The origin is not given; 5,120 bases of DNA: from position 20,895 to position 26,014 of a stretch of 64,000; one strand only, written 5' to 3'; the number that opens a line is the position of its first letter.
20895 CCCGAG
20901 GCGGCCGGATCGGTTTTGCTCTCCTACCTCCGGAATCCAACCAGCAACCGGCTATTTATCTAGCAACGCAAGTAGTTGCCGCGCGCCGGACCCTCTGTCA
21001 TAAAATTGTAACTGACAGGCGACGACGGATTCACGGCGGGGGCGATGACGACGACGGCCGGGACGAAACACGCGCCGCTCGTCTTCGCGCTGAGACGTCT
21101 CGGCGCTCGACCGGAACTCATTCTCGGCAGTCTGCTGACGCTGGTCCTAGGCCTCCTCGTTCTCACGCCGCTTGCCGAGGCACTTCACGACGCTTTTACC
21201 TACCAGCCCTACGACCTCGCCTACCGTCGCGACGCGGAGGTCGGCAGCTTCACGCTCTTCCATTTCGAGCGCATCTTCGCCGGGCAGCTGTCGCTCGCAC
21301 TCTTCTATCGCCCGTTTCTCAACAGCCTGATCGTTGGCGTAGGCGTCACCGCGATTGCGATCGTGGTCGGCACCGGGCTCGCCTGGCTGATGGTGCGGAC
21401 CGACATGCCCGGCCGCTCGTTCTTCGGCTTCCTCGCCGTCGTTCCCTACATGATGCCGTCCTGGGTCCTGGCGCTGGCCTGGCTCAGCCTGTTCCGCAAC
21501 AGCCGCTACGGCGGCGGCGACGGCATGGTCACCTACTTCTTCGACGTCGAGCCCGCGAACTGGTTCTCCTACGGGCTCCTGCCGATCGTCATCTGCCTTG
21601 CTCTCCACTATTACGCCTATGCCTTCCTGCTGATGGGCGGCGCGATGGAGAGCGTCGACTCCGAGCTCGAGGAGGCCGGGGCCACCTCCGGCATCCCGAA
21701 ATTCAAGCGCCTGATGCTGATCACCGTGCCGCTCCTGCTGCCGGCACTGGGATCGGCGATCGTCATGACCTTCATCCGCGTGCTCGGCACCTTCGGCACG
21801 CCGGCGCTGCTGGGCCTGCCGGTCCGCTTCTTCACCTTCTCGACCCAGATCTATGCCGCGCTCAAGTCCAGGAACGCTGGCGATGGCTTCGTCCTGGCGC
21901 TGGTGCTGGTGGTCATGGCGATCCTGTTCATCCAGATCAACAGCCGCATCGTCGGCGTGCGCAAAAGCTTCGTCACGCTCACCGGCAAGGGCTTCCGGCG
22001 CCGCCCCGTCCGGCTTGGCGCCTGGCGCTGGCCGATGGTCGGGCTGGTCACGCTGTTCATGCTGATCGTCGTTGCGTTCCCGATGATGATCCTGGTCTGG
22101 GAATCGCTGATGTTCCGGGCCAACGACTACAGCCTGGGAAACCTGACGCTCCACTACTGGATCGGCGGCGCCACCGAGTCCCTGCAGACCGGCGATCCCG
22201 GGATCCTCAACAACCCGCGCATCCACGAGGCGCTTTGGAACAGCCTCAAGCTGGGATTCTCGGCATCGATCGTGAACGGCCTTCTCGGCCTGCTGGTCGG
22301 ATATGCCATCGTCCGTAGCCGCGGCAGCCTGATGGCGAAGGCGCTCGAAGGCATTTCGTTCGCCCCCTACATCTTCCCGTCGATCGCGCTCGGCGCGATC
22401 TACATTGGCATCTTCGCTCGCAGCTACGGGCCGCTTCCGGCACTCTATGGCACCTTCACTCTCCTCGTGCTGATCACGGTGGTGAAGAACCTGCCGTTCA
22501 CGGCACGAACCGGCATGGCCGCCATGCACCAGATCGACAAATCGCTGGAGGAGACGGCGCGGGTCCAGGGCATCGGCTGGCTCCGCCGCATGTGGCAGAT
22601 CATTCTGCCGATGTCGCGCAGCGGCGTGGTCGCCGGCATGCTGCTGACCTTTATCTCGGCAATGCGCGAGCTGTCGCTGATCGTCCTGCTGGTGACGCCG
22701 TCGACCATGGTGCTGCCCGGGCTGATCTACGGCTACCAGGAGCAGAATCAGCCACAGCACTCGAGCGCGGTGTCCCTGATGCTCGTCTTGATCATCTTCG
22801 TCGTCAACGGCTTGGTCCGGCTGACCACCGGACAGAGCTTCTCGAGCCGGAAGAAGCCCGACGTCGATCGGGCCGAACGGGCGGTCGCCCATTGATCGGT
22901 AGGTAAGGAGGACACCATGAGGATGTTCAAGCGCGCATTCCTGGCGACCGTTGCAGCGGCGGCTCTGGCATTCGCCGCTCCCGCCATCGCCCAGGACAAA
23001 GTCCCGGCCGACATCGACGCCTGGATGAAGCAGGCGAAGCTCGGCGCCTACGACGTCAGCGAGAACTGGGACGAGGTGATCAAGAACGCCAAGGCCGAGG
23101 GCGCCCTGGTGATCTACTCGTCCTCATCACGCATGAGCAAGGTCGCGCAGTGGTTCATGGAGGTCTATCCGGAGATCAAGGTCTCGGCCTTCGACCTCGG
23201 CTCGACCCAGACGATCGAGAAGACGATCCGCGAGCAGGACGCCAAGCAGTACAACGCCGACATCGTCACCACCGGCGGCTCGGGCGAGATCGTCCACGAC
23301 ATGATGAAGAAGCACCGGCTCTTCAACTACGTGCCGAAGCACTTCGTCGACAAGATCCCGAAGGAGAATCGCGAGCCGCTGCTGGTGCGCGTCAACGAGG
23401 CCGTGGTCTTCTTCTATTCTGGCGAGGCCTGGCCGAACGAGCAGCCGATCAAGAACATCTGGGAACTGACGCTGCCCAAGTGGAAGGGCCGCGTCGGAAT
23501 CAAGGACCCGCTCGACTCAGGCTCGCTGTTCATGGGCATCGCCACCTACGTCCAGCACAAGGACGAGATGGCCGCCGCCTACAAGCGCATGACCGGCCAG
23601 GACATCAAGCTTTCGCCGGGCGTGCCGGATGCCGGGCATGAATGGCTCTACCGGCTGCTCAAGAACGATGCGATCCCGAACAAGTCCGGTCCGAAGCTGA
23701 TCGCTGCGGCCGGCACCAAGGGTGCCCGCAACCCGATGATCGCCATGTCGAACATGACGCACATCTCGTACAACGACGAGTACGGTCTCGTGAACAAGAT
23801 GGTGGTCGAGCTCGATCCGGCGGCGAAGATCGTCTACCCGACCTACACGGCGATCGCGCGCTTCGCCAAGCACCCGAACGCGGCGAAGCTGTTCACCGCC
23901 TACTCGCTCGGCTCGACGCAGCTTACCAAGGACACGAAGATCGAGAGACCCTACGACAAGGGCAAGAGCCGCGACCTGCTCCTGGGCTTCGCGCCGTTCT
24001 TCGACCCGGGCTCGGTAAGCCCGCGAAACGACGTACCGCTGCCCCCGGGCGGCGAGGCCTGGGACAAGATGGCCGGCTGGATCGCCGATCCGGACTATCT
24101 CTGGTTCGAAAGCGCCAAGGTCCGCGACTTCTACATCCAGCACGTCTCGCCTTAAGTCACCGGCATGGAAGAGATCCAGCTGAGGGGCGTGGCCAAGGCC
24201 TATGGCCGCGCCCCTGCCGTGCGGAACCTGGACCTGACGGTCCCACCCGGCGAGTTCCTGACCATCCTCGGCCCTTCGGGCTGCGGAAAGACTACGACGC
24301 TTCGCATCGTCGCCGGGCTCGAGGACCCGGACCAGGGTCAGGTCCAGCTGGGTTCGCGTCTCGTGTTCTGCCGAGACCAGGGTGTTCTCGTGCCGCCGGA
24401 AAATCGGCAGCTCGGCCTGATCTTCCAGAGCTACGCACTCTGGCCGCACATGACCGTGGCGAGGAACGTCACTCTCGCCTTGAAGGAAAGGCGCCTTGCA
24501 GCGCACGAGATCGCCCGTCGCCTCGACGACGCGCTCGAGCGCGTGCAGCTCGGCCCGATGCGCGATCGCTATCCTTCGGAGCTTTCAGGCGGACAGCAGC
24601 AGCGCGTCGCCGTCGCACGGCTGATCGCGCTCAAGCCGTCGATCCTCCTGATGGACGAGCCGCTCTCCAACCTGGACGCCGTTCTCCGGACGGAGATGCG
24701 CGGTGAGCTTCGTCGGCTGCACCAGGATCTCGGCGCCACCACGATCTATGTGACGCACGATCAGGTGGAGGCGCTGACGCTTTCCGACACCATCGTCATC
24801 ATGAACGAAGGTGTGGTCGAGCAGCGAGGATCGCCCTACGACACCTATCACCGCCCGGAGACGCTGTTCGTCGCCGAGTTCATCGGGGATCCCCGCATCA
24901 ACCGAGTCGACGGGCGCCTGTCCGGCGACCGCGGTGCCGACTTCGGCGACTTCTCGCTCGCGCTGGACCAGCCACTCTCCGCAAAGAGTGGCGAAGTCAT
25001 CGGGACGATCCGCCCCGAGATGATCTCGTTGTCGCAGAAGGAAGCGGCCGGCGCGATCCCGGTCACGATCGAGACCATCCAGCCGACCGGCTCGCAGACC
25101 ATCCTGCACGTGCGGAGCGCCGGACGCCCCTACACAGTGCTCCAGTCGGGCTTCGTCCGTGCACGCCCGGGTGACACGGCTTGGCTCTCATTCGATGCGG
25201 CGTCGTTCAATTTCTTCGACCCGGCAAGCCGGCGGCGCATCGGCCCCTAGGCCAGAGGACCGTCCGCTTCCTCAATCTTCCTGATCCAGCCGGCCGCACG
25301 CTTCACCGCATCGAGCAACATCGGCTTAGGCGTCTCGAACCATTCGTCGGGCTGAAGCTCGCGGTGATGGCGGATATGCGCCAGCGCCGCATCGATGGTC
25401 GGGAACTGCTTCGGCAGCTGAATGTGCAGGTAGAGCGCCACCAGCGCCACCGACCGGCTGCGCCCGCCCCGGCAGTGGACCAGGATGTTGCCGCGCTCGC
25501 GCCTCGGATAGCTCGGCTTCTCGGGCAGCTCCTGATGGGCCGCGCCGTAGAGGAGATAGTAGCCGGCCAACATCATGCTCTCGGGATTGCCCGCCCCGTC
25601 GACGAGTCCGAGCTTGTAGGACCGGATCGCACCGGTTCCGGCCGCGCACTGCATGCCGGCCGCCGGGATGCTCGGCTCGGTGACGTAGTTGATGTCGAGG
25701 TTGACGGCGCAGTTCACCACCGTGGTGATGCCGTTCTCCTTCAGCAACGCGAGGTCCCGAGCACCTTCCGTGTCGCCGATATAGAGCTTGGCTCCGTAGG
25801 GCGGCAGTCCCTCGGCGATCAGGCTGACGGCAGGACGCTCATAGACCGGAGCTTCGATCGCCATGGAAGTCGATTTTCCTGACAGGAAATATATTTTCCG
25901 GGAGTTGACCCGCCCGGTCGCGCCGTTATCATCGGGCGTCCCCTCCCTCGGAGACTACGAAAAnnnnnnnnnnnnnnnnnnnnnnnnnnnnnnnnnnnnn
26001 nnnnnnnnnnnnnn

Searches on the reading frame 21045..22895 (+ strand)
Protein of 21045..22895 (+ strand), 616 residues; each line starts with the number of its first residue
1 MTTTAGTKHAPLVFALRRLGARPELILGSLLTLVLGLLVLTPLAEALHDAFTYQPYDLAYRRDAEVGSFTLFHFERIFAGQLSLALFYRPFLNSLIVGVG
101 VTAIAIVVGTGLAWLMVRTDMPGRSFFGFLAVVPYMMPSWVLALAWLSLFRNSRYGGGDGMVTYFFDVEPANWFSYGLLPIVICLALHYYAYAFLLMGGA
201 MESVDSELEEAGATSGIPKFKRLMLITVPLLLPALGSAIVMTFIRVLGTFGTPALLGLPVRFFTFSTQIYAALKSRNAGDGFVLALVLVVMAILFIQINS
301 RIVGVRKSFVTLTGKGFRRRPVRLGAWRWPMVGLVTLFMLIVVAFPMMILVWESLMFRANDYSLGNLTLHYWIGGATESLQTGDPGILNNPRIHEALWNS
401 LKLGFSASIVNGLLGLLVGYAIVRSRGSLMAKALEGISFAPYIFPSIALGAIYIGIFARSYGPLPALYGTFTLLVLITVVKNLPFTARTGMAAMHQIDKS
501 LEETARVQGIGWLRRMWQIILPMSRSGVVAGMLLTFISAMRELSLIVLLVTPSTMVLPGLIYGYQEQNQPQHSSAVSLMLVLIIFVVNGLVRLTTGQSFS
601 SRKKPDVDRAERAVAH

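Call 9: search_protein_families(library=pfam, proteins=[window:21045-22895:+], max_evalue=0.00001)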
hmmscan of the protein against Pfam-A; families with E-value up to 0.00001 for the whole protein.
window:21045-22895:+ (616 aa): 1 family
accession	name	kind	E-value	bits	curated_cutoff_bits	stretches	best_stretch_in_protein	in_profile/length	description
PF00528.27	BPD_transp_1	-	2.5e-29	102.8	26.4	2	413-593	3-177/184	Binding-protein-dependent transport system inner membrane component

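Call 50: search_protein_families(library=ncbifam, proteins=[window:21045-22895:+], max_evalue=0.00001)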
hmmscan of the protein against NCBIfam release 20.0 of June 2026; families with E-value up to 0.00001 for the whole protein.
window:21045-22895:+ (616 aa): 27 families (the best 25 are shown)
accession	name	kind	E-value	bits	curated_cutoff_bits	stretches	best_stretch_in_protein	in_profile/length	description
TIGR03262.1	PhnU2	equivalog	3.1e-46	158.1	593.25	1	78-600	43-537/546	putative 2-aminoethylphosphonate ABC transporter permease subunit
TIGR02141.1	modB_ABC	equivalog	2.5e-33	115.5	182.6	2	400-587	3-198/208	molybdate ABC transporter permease subunit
TIGR01581.1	Mo_ABC_porter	hypoth_equivalog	3.2e-31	108.6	210.3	2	94-295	26-222/225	ABC transporter permease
TIGR00969.1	3a0106s02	subfamily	1.3e-27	97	240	2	388-587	54-262/272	sulfate ABC transporter permease subunit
TIGR02139.1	permease_CysT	equivalog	1.9e-25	90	246.1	2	387-588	42-252/265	sulfate ABC transporter permease subunit CysT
NF006939.0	PRK09421.1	equivalog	1.2e-23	83.8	262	2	94-295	15-213/230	molybdate ABC transporter permease subunit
NF040839.1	tungstate_WtpB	equivalog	3.3e-21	76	340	2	388-595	37-248/251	tungstate ABC transporter permease WtpB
NF008208.0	PRK10971.1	equivalog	2.4e-20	73.2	415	2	103-256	72-218/277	sulfate/thiosulfate ABC transporter permease CysT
TIGR03255.1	PhnV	equivalog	8.8e-19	68.2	358.7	2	394-586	65-256/270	2-aminoethylphosphonate ABC transport system, membrane component PhnV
NF007044.0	PRK09497.1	equivalog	3e-16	59.7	348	2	82-296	56-270/285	spermidine/putrescine ABC transporter permease PotB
NF007047.0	PRK09500.1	equivalog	9.9e-16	58.1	326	1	338-587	10-245/257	spermidine/putrescine ABC transporter permease PotC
NF007963.0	PRK10683.1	equivalog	8.6e-15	54.9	489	2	463-585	177-300/317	putrescine ABC transporter permease PotH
NF011624.0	PRK15050.1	equivalog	3e-14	52.8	247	1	318-583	16-272/297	2-aminoethylphosphonate ABC transporter permease subunit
TIGR03226.1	PhnU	equivalog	1.7e-13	50.7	283.45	1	453-572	162-280/311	2-aminoethylphosphonate ABC transporter permease subunit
NF008231.0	PRK10998.1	equivalog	1.7e-12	47.5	261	1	334-554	18-241/296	maltose ABC transporter permease MalG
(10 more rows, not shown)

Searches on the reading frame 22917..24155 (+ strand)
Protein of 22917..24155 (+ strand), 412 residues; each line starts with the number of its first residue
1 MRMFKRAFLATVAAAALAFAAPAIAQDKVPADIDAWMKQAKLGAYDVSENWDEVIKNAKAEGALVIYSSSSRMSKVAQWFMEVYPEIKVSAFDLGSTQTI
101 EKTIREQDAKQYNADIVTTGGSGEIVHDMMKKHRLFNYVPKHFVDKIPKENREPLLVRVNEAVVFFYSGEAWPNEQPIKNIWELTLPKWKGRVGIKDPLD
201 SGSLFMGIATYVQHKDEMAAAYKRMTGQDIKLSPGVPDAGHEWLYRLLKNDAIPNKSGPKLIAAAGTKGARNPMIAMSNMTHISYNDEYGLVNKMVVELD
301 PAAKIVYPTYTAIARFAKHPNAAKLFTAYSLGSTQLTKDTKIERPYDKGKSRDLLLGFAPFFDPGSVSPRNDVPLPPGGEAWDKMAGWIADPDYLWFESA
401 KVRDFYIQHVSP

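Call 9: search_protein_families(library=pfam, proteins=[window:22917-24155:+], max_evalue=0.00001)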
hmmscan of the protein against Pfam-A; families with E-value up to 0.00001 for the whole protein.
window:22917-24155:+ (412 aa): 0 families

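Call 18: search_protein_families(library=pfam, proteins=[window:22917-24155:+], max_evalue=0.01)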
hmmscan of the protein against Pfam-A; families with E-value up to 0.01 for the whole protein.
window:22917-24155:+ (412 aa): 0 families

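Call 36: search_solved_structures(query=window:22917-24155:+, max_evalue=1)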
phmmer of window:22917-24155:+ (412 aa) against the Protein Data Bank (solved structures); distinct sequences matched with E-value up to 1: 12.
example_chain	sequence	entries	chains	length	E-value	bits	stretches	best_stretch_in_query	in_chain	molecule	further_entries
7f6p_A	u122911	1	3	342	2.9e-05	26.5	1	53-120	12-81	Iron ABC transporter, periplasmic iron-binding protein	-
7f6e_A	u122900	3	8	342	3.8e-05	26.1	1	53-120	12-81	Iron ABC transporter, periplasmic iron-binding protein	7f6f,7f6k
7f6q_A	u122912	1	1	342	3.9e-05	26.1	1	53-120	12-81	Iron ABC transporter, periplasmic iron-binding protein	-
7f6t_A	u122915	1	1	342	4e-05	26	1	53-120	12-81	Iron ABC transporter, periplasmic iron-binding protein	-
7f6u_A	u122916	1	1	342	4.3e-05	26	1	53-120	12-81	Iron ABC transporter, periplasmic iron-binding protein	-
7f6s_A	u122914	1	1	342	4.3e-05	25.9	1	53-120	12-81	Iron ABC transporter, periplasmic iron-binding protein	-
7f6r_A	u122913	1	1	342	4.4e-05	25.9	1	53-120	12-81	Iron ABC transporter, periplasmic iron-binding protein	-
7f6n_A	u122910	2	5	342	9.5e-05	24.8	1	53-120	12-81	Iron ABC transporter, periplasmic iron-binding protein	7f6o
8x1a_B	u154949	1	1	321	0.00026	23.4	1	174-220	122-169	Iron(III) ABC transporter, periplasmic iron-compound-binding protein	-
4r72_A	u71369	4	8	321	0.00087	21.6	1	61-217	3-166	ABC-type Fe3+ transport system, periplasmic component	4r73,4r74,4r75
5t1p_A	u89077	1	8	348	0.16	14.2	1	283-332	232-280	ABC transporter, periplasmic substrate-binding protein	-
7w3w_A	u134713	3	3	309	0.83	11.8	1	162-224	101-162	Iron-utilization periplasmic protein | Ferric iron ABC transporter iron-binding protein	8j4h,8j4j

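Call 50: search_protein_families(library=ncbifam, proteins=[window:22917-24155:+], max_evalue=0.00001)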
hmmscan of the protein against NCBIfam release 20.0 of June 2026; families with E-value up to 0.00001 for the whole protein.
window:22917-24155:+ (412 aa): 0 families

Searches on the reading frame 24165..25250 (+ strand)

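Call 9: search_protein_families(library=pfam, proteins=[window:24165-25250:+], max_evalue=0.00001)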
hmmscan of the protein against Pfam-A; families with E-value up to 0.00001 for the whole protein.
window:24165-25250:+ (361 aa): 3 families
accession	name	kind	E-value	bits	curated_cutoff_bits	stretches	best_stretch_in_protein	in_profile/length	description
PF00005.33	ABC_tran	-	4.4e-33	115.2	25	1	20-167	2-136/137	ABC transporter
PF08402.16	TOBE_2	-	6.2e-10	39.5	21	1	282-347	3-72/76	TOBE domain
PF13304.12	AAA_21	-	9.9e-06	26.3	27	0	134-200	232-300/304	AAA domain, putative AbiEii toxin, Type IV TA system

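Call 50: search_protein_families(library=ncbifam, proteins=[window:24165-25250:+], max_evalue=0.00001)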
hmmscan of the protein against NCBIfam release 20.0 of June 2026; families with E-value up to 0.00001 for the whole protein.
window:24165-25250:+ (361 aa): 182 families (the best 25 are shown)
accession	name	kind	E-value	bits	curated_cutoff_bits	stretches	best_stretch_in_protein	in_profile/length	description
NF008653.0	PRK11650.1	subfamily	6.9e-104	347.7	432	1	1-359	1-355/357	sn-glycerol-3-phosphate ABC transporter ATP-binding protein UgpC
TIGR03265.1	PhnT2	equivalog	4.3e-98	328.8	457.7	1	2-330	3-324/353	putative 2-aminoethylphosphonate ABC transporter ATP-binding protein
NF006987.0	PRK09452.1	equivalog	1.4e-91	307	482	1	4-252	18-258/378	spermidine/putrescine ABC transporter ATP-binding protein PotA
NF043075.1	MMSYN1_0197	equivalog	4.7e-86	288.8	550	1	4-327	3-317/341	spermidine/putrescine ABC transporter ATP-binding protein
NF008513.0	PRK11432.1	equivalog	6.9e-85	285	496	1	4-295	7-291/351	ferric ABC transporter ATP-binding protein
TIGR01187.1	potA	subfamily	7.2e-84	281.6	355.6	1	34-319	1-287/325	polyamine ABC transporter ATP-binding protein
NF040933.2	ABC_arch_GlcV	equivalog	1.3e-83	280.8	450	1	4-294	3-293/357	glucose ABC transporter ATP-binding protein GlcV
NF008233.0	PRK11000.1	equivalog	2.1e-82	276.9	568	1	1-254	1-248/369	maltose/maltodextrin ABC transporter ATP-binding protein MalK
TIGR03258.1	PhnT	equivalog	1.1e-77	261.5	499.15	1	5-331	10-336/359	2-aminoethylphosphonate ABC transport system ATP-binding subunit PhnT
TIGR00968.1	3a0106s01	subfamily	2.7e-75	252.9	342.75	1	4-242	1-233/237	sulfate ABC transporter ATP-binding protein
NF008105.0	PRK10851.1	equivalog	6.5e-75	252.1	502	1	4-321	3-315/362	sulfate/thiosulfate ABC transporter ATP-binding protein CysA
NF040840.2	tungstate_WtpC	equivalog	7.9e-68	229.3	440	1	5-317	3-310/347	tungstate ABC transporter ATP-binding protein WtpC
NF008621.0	PRK11607.1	equivalog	1.7e-65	221.3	613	1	5-300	21-315/377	putrescine ABC transporter ATP-binding subunit PotG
TIGR01186.1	proV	subfamily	2.4e-63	214.5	326.6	1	12-248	2-238/363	betaine/proline/choline family ABC transporter ATP-binding protein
TIGR02142.1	modC_ABC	equivalog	6.7e-52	176.9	285.05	1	21-231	15-223/353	molybdenum ABC transporter ATP-binding protein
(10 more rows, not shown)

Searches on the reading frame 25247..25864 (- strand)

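Call 9: search_protein_families(library=pfam, proteins=[window:25247-25864:-], max_evalue=0.00001)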
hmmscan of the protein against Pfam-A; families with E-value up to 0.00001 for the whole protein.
window:25247-25864:- (205 aa): 1 family
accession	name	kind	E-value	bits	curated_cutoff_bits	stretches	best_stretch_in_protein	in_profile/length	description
PF00782.25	DSPc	-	1.1e-08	35.4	33.5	1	122-168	71-114/133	Dual specificity phosphatase, catalytic domain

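Call 50: search_protein_families(library=ncbifam, proteins=[window:25247-25864:-], max_evalue=0.00001)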
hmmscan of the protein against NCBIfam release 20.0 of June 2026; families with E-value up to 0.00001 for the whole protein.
window:25247-25864:- (205 aa): 0 families
